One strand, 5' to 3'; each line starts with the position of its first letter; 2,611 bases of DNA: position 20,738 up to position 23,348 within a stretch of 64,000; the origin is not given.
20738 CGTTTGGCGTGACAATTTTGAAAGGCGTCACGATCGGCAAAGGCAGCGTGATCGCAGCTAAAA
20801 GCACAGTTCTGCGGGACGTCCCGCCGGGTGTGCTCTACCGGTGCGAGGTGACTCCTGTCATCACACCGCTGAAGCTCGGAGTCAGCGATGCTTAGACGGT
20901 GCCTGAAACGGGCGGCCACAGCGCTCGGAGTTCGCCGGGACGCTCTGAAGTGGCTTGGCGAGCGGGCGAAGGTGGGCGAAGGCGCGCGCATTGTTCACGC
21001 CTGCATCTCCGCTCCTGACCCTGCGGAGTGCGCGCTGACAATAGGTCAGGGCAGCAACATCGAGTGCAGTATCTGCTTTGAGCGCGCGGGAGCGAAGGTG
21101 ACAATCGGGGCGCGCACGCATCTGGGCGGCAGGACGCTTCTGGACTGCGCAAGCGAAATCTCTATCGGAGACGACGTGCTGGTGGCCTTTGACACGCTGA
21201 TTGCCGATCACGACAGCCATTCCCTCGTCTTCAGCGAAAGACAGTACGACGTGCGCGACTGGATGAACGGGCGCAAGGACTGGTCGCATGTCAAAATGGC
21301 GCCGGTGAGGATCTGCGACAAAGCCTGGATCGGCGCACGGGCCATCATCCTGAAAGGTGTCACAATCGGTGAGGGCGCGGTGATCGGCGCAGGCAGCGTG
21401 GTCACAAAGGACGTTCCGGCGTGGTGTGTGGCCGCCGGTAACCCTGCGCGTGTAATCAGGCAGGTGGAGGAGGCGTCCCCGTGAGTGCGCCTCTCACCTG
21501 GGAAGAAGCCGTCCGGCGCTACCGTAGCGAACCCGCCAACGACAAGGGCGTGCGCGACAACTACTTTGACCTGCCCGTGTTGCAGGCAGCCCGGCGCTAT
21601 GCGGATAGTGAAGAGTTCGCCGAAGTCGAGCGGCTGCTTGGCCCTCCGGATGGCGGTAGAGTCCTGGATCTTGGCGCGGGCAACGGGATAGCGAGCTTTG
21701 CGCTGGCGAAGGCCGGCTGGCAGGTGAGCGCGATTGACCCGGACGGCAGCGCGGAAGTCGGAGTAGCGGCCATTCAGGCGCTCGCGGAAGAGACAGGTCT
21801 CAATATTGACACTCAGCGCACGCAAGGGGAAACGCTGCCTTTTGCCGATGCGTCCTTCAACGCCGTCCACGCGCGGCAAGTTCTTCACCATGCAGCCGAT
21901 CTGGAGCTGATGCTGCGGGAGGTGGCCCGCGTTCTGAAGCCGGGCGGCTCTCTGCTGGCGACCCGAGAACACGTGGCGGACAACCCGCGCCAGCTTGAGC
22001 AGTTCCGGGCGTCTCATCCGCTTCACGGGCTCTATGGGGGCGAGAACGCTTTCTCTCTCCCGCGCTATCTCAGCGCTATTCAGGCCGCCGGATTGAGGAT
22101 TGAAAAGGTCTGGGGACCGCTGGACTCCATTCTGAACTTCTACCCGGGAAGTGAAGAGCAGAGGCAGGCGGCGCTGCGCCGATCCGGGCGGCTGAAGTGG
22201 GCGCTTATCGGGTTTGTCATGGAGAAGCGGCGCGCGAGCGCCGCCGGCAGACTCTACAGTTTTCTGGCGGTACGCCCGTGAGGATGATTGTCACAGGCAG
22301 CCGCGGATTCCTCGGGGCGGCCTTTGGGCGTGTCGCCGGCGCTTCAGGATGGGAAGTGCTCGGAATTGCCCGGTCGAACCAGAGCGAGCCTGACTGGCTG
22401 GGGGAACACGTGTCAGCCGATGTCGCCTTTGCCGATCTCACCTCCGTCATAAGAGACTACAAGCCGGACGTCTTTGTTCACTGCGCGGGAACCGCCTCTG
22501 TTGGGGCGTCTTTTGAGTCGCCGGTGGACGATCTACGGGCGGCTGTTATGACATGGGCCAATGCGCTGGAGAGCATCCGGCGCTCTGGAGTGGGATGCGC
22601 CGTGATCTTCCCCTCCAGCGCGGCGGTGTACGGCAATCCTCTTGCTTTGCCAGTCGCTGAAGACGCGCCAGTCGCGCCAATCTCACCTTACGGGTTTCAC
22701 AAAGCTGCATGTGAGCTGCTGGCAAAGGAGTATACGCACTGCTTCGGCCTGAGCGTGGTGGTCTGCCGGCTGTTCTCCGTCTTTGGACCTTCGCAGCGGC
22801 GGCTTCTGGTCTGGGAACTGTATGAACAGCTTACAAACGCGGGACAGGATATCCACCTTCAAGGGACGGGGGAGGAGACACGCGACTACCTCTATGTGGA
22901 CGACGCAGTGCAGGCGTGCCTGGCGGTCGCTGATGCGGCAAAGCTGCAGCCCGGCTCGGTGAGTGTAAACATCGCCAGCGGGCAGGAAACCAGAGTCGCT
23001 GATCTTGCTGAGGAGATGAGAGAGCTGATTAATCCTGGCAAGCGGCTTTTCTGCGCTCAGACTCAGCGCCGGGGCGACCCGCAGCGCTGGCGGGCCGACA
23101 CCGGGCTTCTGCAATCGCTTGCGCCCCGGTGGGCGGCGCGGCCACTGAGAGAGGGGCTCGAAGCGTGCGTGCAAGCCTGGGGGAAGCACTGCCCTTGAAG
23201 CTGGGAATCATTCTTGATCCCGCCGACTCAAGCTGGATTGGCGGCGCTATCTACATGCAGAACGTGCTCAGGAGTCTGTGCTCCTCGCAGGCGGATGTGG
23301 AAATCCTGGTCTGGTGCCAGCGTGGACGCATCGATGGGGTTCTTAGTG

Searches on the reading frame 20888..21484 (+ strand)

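Call 55: search_protein_families(library=pfam, proteins=[window:20888-21484:+], max_evalue=0.001)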
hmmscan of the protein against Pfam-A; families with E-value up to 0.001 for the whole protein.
window:20888-21484:+ (198 aa): 3 families
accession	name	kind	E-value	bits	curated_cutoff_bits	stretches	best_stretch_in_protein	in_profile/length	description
PF00132.30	Hexapep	-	4.6e-14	51.9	27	1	140-174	2-36/36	Bacterial transferase hexapeptide (six repeats)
PF14602.12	Hexapep_2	-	4.7e-10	39.5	27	1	139-174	1-34/34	Hexapeptide repeat of succinyl-transferase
PF25084.1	LbH_EIF2B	-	9.2e-05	22.8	54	0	139-176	66-103/105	EIF2B subunit epsilon LbH domain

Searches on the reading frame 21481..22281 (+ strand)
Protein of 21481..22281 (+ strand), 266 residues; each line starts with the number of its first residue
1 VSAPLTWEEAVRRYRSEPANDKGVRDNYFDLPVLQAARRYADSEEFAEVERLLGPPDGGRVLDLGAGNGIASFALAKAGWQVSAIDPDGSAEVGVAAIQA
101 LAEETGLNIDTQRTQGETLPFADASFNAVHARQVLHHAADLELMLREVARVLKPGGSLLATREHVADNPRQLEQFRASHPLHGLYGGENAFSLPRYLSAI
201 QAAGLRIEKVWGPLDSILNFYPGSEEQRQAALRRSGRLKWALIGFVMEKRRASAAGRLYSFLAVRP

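Call 55: search_protein_families(library=pfam, proteins=[window:21481-22281:+], max_evalue=0.001)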
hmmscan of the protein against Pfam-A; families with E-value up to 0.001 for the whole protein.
window:21481-22281:+ (266 aa): 8 families
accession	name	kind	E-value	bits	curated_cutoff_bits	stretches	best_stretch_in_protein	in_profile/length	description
PF08241.18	Methyltransf_11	-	1.6e-21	77.2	21.2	1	62-159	1-94/95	Methyltransferase domain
PF13649.12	Methyltransf_25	-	1.5e-18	67.7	27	1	61-156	1-97/97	Methyltransferase domain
PF13489.12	Methyltransf_23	-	1.1e-17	64.7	27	1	42-209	6-163/164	Methyltransferase domain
PF13847.12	Methyltransf_31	-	1.2e-14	54.7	27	1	58-172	4-122/145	Methyltransferase domain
PF08242.18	Methyltransf_12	-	2.9e-14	54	30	1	62-158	1-98/98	Methyltransferase domain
PF01209.24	Ubie_methyltran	-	2.6e-09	37.2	20.1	1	49-159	39-150/233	ubiE/COQ5 methyltransferase family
PF03848.20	TehB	-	0.00043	20.2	20.4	1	58-113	31-84/193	Tellurite resistance protein TehB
PF05175.20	MTS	-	0.00062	19.9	23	0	57-174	31-152/170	Methyltransferase small domain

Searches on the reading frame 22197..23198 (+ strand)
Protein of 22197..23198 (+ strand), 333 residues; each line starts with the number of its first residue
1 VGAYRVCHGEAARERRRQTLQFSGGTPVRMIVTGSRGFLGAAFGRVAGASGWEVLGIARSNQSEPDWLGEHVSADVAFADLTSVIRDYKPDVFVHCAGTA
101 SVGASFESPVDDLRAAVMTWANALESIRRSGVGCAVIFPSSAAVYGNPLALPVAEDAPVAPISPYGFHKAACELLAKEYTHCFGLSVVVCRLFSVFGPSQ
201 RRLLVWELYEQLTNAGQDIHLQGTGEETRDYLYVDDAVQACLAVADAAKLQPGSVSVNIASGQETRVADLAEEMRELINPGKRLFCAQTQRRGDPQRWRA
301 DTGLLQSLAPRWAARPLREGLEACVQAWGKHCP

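Call 55: search_protein_families(library=pfam, proteins=[window:22197-23198:+], max_evalue=0.001)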
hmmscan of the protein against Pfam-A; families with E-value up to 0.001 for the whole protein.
window:22197-23198:+ (333 aa): 5 families
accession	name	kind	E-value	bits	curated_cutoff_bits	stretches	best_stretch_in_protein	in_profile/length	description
PF01370.27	Epimerase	-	1.6e-44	152.6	20.9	1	30-259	1-239/240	NAD dependent epimerase/dehydratase family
PF16363.11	GDP_Man_Dehyd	-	8.1e-33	114.7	27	1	31-273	1-261/332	GDP-mannose 4,6 dehydratase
PF04321.23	RmlD_sub_bind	-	3.7e-09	36.5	27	1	29-203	2-159/287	RmlD substrate binding domain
PF02719.21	Polysacc_synt_2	-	2.3e-05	24.2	20.2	1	80-279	68-248/293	Polysaccharide biosynthesis protein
PF01073.25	3Beta_HSD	-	8.8e-05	22.1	22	1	32-242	2-226/280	3-beta hydroxysteroid dehydrogenase/isomerase family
